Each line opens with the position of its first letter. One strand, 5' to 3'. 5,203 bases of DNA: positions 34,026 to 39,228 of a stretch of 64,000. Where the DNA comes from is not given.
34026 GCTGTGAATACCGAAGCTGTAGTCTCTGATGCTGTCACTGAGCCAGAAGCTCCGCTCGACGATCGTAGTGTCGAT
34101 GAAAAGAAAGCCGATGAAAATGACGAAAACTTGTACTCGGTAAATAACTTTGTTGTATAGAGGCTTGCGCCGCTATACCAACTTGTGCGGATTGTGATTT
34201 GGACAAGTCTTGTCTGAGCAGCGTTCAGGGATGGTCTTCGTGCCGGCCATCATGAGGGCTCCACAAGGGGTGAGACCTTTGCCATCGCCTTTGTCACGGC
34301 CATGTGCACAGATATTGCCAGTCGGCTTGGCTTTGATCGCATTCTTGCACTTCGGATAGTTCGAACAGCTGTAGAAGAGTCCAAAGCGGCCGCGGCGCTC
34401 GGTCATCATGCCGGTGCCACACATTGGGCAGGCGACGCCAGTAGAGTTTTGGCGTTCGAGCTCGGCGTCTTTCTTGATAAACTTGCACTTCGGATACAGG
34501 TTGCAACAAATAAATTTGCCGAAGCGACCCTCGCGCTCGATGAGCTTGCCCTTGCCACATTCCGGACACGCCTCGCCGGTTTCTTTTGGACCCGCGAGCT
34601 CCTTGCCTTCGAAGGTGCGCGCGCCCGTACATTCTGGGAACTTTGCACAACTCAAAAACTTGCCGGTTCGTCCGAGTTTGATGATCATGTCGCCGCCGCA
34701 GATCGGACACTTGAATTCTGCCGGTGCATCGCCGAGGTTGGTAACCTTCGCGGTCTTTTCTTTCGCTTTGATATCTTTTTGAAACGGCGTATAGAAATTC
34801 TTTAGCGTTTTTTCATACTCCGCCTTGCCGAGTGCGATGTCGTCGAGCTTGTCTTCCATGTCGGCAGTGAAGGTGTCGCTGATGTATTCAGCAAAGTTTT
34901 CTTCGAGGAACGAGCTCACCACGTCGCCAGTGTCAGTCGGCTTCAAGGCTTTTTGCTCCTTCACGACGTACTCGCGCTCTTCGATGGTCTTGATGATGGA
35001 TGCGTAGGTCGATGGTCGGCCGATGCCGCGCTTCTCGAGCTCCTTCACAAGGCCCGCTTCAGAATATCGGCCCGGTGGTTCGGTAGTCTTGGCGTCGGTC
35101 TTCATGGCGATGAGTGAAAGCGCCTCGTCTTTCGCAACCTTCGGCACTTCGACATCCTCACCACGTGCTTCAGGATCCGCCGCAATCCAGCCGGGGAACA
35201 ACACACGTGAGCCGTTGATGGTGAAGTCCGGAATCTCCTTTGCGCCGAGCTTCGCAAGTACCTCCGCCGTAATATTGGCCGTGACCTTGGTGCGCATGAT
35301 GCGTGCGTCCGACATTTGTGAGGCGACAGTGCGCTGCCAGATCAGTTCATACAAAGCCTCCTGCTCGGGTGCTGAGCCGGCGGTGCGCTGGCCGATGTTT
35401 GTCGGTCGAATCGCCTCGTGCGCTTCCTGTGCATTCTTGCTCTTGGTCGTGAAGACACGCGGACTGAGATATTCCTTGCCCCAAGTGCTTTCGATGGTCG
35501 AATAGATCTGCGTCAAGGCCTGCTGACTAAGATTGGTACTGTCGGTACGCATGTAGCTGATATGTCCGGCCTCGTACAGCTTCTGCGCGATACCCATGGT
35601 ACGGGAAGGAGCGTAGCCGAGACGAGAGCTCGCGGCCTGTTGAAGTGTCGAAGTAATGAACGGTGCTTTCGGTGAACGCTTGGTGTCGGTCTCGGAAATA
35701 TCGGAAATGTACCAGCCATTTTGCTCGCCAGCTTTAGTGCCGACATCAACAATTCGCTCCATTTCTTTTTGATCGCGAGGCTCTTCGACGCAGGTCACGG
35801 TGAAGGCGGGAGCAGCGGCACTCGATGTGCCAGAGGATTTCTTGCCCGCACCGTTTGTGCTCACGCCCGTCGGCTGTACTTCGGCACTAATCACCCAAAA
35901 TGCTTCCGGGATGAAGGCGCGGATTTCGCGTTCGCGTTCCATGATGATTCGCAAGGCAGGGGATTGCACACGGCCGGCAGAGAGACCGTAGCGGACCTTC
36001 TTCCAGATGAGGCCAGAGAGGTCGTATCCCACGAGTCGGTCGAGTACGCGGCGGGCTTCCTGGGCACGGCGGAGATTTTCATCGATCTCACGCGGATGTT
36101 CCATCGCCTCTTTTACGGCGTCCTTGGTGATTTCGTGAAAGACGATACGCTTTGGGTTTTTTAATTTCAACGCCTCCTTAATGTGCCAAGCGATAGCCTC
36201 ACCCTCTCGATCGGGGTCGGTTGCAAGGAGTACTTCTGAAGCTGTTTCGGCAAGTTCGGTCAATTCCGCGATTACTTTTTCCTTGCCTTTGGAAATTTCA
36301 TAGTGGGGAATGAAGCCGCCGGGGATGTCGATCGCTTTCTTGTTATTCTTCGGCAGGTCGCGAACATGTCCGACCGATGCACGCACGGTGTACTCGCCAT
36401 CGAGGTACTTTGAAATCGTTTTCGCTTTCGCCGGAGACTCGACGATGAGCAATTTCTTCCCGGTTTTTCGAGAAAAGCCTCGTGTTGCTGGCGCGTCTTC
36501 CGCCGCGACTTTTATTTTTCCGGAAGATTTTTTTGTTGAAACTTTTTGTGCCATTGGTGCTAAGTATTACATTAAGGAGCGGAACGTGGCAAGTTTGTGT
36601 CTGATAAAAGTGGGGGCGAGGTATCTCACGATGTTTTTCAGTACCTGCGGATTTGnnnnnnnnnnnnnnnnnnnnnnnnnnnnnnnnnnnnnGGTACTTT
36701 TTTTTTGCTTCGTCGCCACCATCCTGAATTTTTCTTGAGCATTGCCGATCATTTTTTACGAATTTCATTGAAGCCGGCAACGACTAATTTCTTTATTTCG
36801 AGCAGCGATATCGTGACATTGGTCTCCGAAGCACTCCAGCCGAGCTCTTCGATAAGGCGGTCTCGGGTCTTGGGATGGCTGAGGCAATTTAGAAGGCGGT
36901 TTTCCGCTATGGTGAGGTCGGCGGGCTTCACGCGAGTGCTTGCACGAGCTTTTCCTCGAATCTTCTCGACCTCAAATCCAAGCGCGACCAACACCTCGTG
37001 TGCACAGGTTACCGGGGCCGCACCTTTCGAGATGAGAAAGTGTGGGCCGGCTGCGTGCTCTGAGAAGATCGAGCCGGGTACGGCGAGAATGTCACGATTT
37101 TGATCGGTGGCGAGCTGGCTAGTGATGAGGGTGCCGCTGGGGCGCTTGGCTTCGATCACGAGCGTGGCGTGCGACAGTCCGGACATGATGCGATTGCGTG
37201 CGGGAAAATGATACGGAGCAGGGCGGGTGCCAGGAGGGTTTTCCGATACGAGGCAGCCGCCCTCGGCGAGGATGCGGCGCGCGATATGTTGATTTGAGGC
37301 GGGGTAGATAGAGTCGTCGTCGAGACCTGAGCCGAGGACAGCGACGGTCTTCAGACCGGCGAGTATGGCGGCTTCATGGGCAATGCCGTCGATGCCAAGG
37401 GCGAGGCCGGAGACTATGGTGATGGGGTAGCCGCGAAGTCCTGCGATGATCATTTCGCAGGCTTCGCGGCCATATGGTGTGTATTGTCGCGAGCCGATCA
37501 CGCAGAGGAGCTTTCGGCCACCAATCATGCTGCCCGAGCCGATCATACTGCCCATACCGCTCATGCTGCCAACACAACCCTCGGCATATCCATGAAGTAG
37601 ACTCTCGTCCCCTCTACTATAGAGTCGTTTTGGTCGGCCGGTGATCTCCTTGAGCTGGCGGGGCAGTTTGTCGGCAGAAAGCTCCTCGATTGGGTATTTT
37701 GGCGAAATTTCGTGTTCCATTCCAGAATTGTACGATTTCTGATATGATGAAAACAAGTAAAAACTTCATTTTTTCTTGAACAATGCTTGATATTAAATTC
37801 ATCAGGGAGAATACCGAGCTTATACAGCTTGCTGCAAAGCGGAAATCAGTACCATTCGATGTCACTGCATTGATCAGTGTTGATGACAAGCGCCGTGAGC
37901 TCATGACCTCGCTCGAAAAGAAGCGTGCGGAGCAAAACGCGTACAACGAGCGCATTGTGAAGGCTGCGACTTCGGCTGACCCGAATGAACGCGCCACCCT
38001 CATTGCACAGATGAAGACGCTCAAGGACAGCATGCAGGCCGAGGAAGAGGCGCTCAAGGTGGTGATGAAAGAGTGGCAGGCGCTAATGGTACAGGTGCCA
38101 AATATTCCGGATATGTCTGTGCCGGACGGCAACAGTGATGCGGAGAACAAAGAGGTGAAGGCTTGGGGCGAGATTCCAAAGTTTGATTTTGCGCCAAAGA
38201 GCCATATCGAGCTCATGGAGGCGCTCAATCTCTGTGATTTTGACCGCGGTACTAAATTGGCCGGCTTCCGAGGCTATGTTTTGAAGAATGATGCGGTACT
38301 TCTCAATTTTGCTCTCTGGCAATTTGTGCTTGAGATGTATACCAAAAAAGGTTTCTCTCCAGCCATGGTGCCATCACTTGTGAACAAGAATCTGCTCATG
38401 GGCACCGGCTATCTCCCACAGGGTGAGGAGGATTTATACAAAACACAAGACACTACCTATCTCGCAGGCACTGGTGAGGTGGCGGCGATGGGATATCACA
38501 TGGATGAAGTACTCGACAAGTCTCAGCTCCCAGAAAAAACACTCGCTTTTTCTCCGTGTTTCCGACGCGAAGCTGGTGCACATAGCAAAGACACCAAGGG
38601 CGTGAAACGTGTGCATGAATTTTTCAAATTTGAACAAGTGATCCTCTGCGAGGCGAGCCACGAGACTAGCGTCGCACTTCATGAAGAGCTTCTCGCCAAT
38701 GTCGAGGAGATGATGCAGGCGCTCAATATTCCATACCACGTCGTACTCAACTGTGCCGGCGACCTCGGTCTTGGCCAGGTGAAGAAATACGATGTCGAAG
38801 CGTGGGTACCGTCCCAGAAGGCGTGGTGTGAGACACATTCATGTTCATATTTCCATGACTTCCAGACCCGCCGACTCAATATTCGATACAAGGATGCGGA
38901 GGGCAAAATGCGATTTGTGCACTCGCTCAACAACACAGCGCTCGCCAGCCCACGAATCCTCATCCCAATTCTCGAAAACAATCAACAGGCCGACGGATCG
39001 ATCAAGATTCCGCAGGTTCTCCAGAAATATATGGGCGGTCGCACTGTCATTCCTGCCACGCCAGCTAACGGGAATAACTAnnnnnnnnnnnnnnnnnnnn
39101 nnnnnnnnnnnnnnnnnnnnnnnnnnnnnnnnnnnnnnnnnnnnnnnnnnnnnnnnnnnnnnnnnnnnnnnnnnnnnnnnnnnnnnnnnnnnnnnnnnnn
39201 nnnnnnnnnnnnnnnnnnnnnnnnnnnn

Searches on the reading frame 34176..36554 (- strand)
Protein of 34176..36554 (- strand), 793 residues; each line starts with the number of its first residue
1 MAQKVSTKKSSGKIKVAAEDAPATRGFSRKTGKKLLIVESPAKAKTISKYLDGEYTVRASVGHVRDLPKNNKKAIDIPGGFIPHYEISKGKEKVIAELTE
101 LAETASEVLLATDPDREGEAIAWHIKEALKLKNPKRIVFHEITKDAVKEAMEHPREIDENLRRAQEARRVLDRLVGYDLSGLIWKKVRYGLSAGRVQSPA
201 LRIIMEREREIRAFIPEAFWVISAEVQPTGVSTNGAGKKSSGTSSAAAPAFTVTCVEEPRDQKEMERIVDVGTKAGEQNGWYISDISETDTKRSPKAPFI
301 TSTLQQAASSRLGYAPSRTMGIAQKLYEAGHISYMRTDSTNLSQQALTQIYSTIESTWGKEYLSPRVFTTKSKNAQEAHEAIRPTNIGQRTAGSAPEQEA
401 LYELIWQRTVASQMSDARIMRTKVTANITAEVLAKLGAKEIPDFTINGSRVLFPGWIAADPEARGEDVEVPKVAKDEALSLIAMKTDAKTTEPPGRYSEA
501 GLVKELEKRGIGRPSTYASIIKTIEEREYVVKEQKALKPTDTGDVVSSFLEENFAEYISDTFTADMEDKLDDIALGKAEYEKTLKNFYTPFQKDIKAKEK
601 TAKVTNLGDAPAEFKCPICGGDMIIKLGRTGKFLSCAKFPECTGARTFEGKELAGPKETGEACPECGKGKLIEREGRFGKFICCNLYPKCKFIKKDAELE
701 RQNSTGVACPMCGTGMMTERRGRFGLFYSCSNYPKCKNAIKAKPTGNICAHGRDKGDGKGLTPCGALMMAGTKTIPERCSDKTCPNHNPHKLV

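Call 10: search_protein_families(library=pfam, proteins=[window:34176-36554:-], max_evalue=0.001)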
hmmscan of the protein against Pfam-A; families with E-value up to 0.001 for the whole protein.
window:34176-36554:- (793 aa): 4 families
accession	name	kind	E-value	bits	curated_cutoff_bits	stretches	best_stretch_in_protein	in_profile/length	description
PF01131.25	Topoisom_bac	-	1.8e-115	386.7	35.1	1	157-584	2-410/411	DNA topoisomerase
PF01396.24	Zn_ribbon_Top1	-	2.1e-36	123.9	32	3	707-744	2-38/39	Topoisomerase DNA binding C4 zinc finger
PF01751.28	Toprim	-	7.4e-24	84.2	23.1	1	35-142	2-96/96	Toprim domain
PF13662.12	Toprim_4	-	0.00044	20.9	25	0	97-133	46-77/85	Toprim domain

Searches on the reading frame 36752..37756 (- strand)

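Call 10: search_protein_families(library=pfam, proteins=[window:36752-37756:-], max_evalue=0.001)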
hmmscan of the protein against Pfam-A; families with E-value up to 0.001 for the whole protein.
window:36752-37756:- (335 aa): 2 families
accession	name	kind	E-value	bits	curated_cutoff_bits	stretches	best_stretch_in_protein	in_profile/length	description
PF02481.21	DNA_processg_A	-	5.6e-63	212.4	29.6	1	81-250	44-211/212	DNA recombination-mediator protein A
PF17782.7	DprA_WH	-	9.4e-05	22.8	22.9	1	277-326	6-56/61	DprA winged helix domain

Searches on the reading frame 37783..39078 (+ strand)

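Call 10: search_protein_families(library=pfam, proteins=[window:37783-39078:+], max_evalue=0.001)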
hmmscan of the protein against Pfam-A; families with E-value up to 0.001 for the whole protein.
window:37783-39078:+ (432 aa): 2 families
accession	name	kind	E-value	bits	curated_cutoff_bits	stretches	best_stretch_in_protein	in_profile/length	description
PF00587.30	tRNA-synt_2b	-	2e-30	106.6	29.3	1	222-400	8-179/179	tRNA synthetase class II core domain (G, H, P, S and T)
PF02403.27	Seryl_tRNA_N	-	3.6e-22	79.1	28.2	1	1-109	1-108/108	Seryl-tRNA synthetase N-terminal domain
